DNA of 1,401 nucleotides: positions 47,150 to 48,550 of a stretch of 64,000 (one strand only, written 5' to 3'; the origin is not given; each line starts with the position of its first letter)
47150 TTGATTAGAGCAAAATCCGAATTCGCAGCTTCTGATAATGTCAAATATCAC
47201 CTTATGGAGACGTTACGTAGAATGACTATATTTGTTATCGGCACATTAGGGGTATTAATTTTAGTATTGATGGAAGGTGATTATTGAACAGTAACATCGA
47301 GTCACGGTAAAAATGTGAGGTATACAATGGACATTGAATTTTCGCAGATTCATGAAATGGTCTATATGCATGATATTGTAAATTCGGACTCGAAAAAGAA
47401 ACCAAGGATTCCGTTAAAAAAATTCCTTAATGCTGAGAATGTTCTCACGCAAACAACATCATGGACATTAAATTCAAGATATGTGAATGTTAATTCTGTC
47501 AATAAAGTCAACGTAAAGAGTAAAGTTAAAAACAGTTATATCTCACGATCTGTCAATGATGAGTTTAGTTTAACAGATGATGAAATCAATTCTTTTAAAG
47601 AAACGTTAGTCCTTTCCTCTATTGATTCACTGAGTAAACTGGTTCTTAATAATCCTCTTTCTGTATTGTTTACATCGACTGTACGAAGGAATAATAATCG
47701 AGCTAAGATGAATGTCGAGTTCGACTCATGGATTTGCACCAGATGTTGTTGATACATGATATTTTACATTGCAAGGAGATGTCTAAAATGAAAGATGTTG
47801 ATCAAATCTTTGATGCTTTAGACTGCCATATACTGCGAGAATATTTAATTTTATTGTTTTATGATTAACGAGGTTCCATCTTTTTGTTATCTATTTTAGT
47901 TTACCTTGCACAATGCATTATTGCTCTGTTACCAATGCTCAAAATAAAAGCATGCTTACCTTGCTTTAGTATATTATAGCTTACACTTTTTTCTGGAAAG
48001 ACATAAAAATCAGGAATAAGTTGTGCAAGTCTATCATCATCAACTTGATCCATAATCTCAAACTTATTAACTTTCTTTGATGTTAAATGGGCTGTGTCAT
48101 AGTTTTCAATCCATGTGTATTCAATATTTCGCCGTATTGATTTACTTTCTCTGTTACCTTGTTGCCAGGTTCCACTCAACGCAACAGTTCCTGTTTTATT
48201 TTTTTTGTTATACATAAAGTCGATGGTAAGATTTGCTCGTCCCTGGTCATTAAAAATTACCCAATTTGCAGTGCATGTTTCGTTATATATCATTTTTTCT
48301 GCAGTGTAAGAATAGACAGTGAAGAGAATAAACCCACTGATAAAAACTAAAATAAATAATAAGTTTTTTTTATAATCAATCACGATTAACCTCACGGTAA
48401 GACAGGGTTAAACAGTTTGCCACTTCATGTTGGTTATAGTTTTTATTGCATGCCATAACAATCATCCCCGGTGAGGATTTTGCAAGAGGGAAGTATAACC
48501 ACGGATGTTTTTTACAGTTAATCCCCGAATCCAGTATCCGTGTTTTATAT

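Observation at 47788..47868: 26-codon ORF with a strong ribosome-binding site between yqeK and yqeJ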

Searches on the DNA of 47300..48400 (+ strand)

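Call 3: search_dna_similar(query=window:47300-48400:+, collection=ecoli_genomes, mode=near, max_rows=30, rows=spread)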
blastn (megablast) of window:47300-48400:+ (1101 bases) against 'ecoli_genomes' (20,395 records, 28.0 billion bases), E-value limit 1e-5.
Records with a match: 3644; places in all: 3657; records where one place covers at least 80% of the query: 3588.
Genomes with a match: 3644 of 5426; with a place that covers at least 80% of the query: 3588. Places per genome that has any: lowest 1, median 1, highest 2. On chromosomes: 3657 places; on plasmids: 0.
Best place of each record, by identity: >=99% 2612; 95-99% 1032.
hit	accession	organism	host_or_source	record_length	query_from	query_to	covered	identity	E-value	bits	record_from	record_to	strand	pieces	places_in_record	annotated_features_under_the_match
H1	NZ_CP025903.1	Escherichia coli strain 300709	Homo sapiens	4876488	1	1101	100%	100.0%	0e+0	2034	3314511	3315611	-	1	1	yqeJ: protein YqeJ | yqeK: protein YqeK | hypothetical protein | yqeI: winged helix-turn-helix domain-containing protein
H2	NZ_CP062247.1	Escherichia coli strain AML002_ev03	not applicable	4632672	1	1101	100%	100.0%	0e+0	2034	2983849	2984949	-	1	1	yqeJ: protein YqeJ | yqeK: protein YqeK | hypothetical protein | yqeI: winged helix-turn-helix domain-containing protein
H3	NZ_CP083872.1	Escherichia coli strain NDM5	Homo sapiens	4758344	1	1101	100%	100.0%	0e+0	2034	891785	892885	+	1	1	yqeJ: protein YqeJ | yqeK: protein YqeK | hypothetical protein | yqeI: transcriptional regulator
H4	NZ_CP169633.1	Escherichia coli strain L-form0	-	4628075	1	1101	100%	100.0%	0e+0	2034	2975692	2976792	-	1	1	yqeJ: protein YqeJ | yqeK: protein YqeK | hypothetical protein | yqeI: transcriptional regulator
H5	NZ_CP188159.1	Escherichia coli strain TUM24565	Laboratory developed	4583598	1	1101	100%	100.0%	0e+0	2034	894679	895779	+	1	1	yqeJ: protein YqeJ | yqeK: protein YqeK | hypothetical protein | yqeI: winged helix-turn-helix domain-containing protein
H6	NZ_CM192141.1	Escherichia coli strain Ec-U9-1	Homo sapiens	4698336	1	1101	100%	100.0%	0e+0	2034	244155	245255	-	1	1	yqeJ: YqeJ family protein | yqeK: protein YqeK | hypothetical protein | yqeI: winged helix-turn-helix domain-containing protein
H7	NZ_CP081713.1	Escherichia coli strain CX04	-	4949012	1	1101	100%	99.9%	0e+0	2028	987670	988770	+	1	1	yqeJ: protein YqeJ | yqeK: protein YqeK | hypothetical protein | yqeI: transcriptional regulator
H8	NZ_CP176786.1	Escherichia coli strain XJ23PTE1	floor swab at a pig slaughterhouse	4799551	1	1101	100%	99.9%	0e+0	2028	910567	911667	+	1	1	yqeJ: protein YqeJ | yqeK: protein YqeK | hypothetical protein | yqeI: transcriptional regulator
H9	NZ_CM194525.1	Escherichia coli strain 361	Homo sapiens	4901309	1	1101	100%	99.8%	0e+0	2039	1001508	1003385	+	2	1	IS1-like element IS1A family transposase | yqeJ: YqeJ family protein | yqeK: protein YqeK | hypothetical protein | yqeI: winged helix-turn-helix domain-containing protein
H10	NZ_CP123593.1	Escherichia coli strain DJH_183sputum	Homo sapiens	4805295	1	1101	100%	99.8%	0e+0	2023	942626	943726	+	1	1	yqeJ: protein YqeJ | yqeK: protein YqeK | hypothetical protein | yqeI: winged helix-turn-helix domain-containing protein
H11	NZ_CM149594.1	Escherichia coli strain MEI2B-1023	Soil surface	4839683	1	1101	100%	99.8%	0e+0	2023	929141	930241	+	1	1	yqeJ: YqeJ family protein | yqeK: protein YqeK | hypothetical protein | yqeI: winged helix-turn-helix domain-containing protein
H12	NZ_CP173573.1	Escherichia coli strain 98197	Homo sapiens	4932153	1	1101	100%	99.7%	0e+0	2034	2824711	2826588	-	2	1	IS1-like element IS1A family transposase | yqeJ: protein YqeJ | yqeK: protein YqeK | hypothetical protein | yqeI: transcriptional regulator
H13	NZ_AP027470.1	Escherichia coli strain 15.03CC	Homo sapiens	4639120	1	1101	100%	99.6%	0e+0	2012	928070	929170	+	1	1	yqeJ: protein YqeJ | yqeK: protein YqeK | hypothetical protein | yqeI: winged helix-turn-helix domain-containing protein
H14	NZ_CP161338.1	Escherichia coli strain PEC1012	Wild bird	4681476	1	1101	100%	99.4%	0e+0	1995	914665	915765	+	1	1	yqeJ: protein YqeJ | yqeK: protein YqeK | hypothetical protein | yqeI: transcriptional regulator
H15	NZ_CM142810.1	Escherichia coli strain GPEC389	chicken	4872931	1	1101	100%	99.4%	0e+0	1995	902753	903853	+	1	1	yqeJ: protein YqeJ | yqeK: protein YqeK | hypothetical protein | yqeI: winged helix-turn-helix domain-containing protein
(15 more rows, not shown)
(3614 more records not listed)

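Call 6: get_annotated_region(hit=H2, flank=3500)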
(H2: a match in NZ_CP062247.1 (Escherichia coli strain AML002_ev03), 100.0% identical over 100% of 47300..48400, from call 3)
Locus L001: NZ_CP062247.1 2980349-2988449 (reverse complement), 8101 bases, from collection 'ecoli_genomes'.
description: Escherichia coli strain AML002_ev03 chromosome, complete genome
organism: Escherichia coli strain AML002_ev03 (NCBI taxid 562)
replicon: chromosome; assembly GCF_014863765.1
host: not applicable; source: not applicable; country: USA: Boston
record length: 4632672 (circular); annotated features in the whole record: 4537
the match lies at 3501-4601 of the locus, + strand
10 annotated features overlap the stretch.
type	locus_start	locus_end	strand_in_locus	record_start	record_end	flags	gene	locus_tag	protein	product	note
CDS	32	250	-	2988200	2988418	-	ygeI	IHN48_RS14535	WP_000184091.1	protein YgeI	-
CDS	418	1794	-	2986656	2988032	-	ygeH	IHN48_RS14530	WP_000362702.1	HilA family transcriptional regulator YgeH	-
CDS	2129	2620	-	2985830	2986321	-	ygeG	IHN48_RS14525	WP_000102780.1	tetratricopeptide repeat protein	-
CDS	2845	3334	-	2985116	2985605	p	-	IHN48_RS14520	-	hypothetical protein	frameshifted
CDS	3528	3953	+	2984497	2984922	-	yqeK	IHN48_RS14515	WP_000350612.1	protein YqeK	-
CDS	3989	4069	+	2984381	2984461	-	-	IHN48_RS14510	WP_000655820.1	hypothetical protein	-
CDS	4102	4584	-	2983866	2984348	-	yqeJ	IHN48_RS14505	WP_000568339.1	protein YqeJ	-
CDS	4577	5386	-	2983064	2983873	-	yqeI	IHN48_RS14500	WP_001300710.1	winged helix-turn-helix domain-containing protein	-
CDS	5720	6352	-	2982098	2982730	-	yqeH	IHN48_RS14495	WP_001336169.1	helix-turn-helix transcriptional regulator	-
CDS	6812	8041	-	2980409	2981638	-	yqeG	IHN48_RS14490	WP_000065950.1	amino acid permease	-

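Call 27: search_dna_similar(query=window:47753-47900:+, collection=ecoli_genomes, mode=distant, max_rows=40, rows=spread)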
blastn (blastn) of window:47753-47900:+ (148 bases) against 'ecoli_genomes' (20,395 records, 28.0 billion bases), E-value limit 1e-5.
Records with a match: 3607; places in all: 3650; records where one place covers at least 80% of the query: 3602.
Genomes with a match: 3607 of 5426; with a place that covers at least 80% of the query: 3602. Places per genome that has any: lowest 1, median 1, highest 2. On chromosomes: 3650 places; on plasmids: 0.
Best place of each record, by identity: >=99% 2587; 95-99% 407; 90-95% 613.
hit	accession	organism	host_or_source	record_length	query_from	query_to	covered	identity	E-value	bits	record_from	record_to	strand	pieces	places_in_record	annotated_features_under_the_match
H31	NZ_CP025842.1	Escherichia coli strain 720632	Homo sapiens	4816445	1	148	100%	100.0%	6e-69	268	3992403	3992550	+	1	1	hypothetical protein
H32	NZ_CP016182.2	Escherichia coli strain EC590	Homo sapiens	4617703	1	148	100%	100.0%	6e-69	268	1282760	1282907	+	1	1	hypothetical protein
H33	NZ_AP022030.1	Escherichia coli strain WP3-S18-ESBL-07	-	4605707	1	148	100%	100.0%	6e-69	268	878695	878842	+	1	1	hypothetical protein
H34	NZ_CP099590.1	Escherichia coli strain WG1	Homo sapiens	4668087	1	148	100%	100.0%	6e-69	268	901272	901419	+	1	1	hypothetical protein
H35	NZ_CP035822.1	Escherichia coli strain WS4437A-1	Homo sapiens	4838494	1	148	100%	100.0%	6e-69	268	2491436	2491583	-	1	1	hypothetical protein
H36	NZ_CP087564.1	Escherichia coli strain CM2010-0578/1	chicken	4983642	1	148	100%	100.0%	6e-69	268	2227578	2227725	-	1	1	hypothetical protein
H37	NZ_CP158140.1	Escherichia coli strain FDN-9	chicken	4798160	1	148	100%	100.0%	6e-69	268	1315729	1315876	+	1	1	hypothetical protein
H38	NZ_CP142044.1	Escherichia coli strain L9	chicken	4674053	1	148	100%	100.0%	6e-69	268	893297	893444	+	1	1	hypothetical protein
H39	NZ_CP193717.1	Escherichia coli strain DSM 498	missing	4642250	1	148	100%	100.0%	6e-69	268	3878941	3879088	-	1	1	hypothetical protein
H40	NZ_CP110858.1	Escherichia coli strain LST200A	Homo sapiens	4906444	1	148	100%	100.0%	6e-69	268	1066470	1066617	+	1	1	hypothetical protein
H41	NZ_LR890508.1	Escherichia coli strain MSB1_9I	Homo sapiens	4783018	1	148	100%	100.0%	6e-69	268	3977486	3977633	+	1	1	hypothetical protein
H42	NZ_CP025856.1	Escherichia coli strain 504838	Homo sapiens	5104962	1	148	100%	99.3%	3e-67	263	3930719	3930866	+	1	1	hypothetical protein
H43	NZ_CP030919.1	Escherichia coli strain KL53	Homo sapiens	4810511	1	148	100%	99.3%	3e-67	263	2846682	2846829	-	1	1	hypothetical protein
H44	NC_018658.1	Escherichia coli O104:H4 str. 2011C-3493 strain 2011C-3493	-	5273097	1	148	100%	99.3%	3e-67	263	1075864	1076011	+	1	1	hypothetical protein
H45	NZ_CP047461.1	Escherichia coli strain ZF34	a feces sample of swine origin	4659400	1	148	100%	99.3%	3e-67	263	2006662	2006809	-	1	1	hypothetical protein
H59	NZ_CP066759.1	Escherichia coli O157:H7 strain ECP19-198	missing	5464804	1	148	100%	98.6%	3e-66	259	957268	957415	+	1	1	hypothetical protein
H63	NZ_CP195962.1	Escherichia coli strain D8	Water sample from the Juan Diaz River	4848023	1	148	100%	94.6%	4e-58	232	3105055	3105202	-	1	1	hypothetical protein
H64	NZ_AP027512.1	Escherichia coli strain LR-28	Homo sapiens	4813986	1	148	100%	93.9%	2e-56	227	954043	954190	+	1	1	hypothetical protein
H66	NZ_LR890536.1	Escherichia coli strain MSB1_8B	Homo sapiens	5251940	1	148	100%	93.2%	2e-55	223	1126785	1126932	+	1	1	hypothetical protein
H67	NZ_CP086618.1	Escherichia coli strain RIVM_C039227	Homo sapiens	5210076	1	148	100%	92.6%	9e-54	218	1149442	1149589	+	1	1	hypothetical protein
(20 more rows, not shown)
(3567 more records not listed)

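Call 29: get_annotated_region(hit=H67, flank=700)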
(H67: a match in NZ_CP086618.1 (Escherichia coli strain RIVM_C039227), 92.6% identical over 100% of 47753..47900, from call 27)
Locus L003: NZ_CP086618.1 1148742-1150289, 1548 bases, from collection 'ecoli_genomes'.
description: Escherichia coli strain RIVM_C039227 chromosome, complete genome
organism: Escherichia coli strain RIVM_C039227 (NCBI taxid 562)
replicon: chromosome; assembly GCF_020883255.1
host: Homo sapiens; source: -; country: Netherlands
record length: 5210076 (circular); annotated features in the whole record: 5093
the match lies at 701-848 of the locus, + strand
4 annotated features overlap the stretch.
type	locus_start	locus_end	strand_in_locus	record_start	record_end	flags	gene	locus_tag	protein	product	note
CDS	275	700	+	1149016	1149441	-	yqeK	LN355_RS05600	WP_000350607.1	protein YqeK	-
CDS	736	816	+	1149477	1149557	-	-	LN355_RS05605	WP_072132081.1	hypothetical protein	-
CDS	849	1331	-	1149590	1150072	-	yqeJ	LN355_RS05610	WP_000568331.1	protein YqeJ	-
CDS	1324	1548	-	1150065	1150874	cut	yqeI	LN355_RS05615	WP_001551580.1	winged helix-turn-helix domain-containing protein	-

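Call 30: get_annotated_region(hit=H63, flank=700)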
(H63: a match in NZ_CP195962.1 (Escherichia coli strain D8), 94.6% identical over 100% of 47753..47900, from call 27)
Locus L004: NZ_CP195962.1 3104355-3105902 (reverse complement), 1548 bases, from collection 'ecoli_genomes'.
description: Escherichia coli strain D8 chromosome, complete genome
organism: Escherichia coli strain D8 (NCBI taxid 562)
replicon: chromosome; assembly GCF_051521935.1
host: -; source: Water sample from the Juan Diaz River; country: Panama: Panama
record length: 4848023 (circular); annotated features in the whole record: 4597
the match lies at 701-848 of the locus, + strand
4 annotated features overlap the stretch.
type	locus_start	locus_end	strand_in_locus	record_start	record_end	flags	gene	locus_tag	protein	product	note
CDS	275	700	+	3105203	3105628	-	yqeK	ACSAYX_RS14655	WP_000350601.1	protein YqeK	-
CDS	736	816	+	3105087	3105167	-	-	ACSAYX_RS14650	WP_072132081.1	hypothetical protein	-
CDS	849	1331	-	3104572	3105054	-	yqeJ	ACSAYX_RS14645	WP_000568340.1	protein YqeJ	-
CDS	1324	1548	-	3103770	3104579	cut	yqeI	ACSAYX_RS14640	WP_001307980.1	winged helix-turn-helix domain-containing protein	-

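Call 31: get_annotated_region(hit=H64, flank=700)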
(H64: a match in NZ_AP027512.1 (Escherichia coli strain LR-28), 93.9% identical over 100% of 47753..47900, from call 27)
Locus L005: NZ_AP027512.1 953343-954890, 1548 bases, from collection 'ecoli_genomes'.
description: Escherichia coli strain LR-28 chromosome, complete genome
organism: Escherichia coli strain LR-28 (NCBI taxid 562)
replicon: chromosome; assembly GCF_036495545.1
host: Homo sapiens; source: feces; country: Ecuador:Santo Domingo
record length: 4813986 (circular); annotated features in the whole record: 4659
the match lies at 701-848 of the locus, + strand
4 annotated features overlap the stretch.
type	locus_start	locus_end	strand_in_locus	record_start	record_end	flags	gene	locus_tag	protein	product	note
CDS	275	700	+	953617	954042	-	yqeK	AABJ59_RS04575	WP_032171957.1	protein YqeK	-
CDS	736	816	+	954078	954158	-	-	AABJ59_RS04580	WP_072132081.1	hypothetical protein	-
CDS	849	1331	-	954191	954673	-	yqeJ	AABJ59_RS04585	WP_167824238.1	protein YqeJ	-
CDS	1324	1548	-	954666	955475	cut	yqeI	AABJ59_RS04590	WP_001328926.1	winged helix-turn-helix domain-containing protein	-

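Call 32: get_annotated_region(hit=H66, flank=700)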
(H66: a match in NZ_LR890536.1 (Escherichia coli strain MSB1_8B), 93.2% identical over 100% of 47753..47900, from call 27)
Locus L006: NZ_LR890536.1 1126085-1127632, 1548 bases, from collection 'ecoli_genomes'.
description: Escherichia coli strain MSB1_8B isolate MSB1_8B chromosome 1, complete sequence
organism: Escherichia coli strain MSB1_8B (NCBI taxid 562)
replicon: chromosome; assembly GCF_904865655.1
host: Homo sapiens; source: rectal swab; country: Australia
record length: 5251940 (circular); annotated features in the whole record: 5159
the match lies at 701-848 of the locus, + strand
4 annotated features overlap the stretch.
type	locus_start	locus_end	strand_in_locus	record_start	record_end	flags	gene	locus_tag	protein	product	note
CDS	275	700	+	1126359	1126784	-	yqeK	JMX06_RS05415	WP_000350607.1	protein YqeK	-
CDS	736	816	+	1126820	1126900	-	-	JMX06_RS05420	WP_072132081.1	hypothetical protein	-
CDS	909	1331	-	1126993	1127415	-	-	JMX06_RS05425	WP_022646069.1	hypothetical protein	-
CDS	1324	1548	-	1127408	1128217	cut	yqeI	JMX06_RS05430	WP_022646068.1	winged helix-turn-helix domain-containing protein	-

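Call 33: get_annotated_region(hit=H59, flank=700)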
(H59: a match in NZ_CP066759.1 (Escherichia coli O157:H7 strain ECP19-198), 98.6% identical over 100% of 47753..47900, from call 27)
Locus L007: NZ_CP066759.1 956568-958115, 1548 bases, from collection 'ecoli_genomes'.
description: Escherichia coli O157:H7 strain ECP19-198 chromosome, complete genome
organism: Escherichia coli O157:H7 strain ECP19-198 (NCBI taxid 83334)
replicon: chromosome; assembly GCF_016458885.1
host: -; source: missing; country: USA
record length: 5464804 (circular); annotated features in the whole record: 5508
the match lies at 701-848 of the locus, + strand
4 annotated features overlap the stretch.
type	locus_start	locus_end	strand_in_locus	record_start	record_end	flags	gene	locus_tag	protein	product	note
CDS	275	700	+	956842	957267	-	yqeK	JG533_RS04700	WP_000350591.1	protein YqeK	-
CDS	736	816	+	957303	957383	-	-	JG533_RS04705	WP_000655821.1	hypothetical protein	-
CDS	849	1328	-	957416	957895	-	yqeJ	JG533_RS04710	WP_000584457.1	protein YqeJ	-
CDS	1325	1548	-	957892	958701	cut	yqeI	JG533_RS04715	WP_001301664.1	winged helix-turn-helix domain-containing protein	-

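Call 34: get_annotated_region(hit=H44, flank=700)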
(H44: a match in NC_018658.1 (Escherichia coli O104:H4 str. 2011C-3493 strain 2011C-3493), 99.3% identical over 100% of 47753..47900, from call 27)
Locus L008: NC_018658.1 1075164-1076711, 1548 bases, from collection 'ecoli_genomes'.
description: Escherichia coli O104:H4 str. 2011C-3493, complete sequence
organism: Escherichia coli O104:H4 str. 2011C-3493 strain 2011C-3493 (NCBI taxid 1133852)
replicon: chromosome; assembly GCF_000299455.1
host: -; source: -; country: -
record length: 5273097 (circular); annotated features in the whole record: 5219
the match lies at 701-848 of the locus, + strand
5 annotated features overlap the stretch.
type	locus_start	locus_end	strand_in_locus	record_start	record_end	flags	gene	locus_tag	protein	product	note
CDS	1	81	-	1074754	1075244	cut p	-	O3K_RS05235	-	hypothetical protein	frameshifted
CDS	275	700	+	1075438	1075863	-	yqeK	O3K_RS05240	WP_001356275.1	protein YqeK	-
CDS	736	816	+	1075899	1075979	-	-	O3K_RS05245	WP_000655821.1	hypothetical protein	-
CDS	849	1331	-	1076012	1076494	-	yqeJ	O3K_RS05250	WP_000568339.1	protein YqeJ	-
CDS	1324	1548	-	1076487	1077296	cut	yqeI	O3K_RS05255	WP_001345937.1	winged helix-turn-helix domain-containing protein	-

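Call 62: search_dna_similar(query=window:47327-47868:+, collection=plasmids, mode=distant, max_rows=10)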
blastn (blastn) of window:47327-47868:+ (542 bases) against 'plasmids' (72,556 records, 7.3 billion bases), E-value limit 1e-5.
Records with a match: 2; places in all: 2; records where one place covers at least 80% of the query: 2.
Best place of each record, by identity: 95-99% 2.
By first word of the organism name: Escherichia 2.
By predicted mobility (MOB-suite, as given by PLSDB): non-mobilizable 2.
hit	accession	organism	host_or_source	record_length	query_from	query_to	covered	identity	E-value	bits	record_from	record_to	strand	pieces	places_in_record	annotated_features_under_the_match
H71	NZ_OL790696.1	Escherichia coli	-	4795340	1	542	100%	98.7%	0e+0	947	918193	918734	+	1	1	none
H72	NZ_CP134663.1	Escherichia coli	Larus michahellis,bacteria,cloaca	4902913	1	542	100%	96.5%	0e+0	893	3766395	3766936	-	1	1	none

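Call 72: get_annotated_region(hit=H9, flank=300)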
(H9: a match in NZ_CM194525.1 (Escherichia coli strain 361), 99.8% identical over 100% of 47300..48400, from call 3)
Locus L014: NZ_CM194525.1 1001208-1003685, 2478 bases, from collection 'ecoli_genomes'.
description: Escherichia coli strain 361 isolate Isolate B chromosome, whole genome shotgun sequence
organism: Escherichia coli strain 361 (NCBI taxid 562)
replicon: chromosome; assembly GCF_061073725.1
host: Homo sapiens; source: blood; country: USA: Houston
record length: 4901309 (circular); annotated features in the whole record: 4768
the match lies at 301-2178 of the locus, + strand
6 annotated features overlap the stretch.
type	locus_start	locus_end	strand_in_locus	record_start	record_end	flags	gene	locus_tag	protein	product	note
CDS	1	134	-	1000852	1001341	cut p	-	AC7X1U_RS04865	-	hypothetical protein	frameshifted; internal stop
CDS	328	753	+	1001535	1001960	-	yqeK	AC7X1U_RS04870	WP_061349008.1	protein YqeK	-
CDS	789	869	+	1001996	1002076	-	-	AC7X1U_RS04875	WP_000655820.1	hypothetical protein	-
CDS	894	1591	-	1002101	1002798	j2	-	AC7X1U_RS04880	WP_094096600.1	IS1-like element IS1A family transposase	programmed frameshift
CDS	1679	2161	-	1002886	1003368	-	yqeJ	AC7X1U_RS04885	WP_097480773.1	YqeJ family protein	-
CDS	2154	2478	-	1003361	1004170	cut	yqeI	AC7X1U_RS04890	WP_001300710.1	winged helix-turn-helix domain-containing protein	-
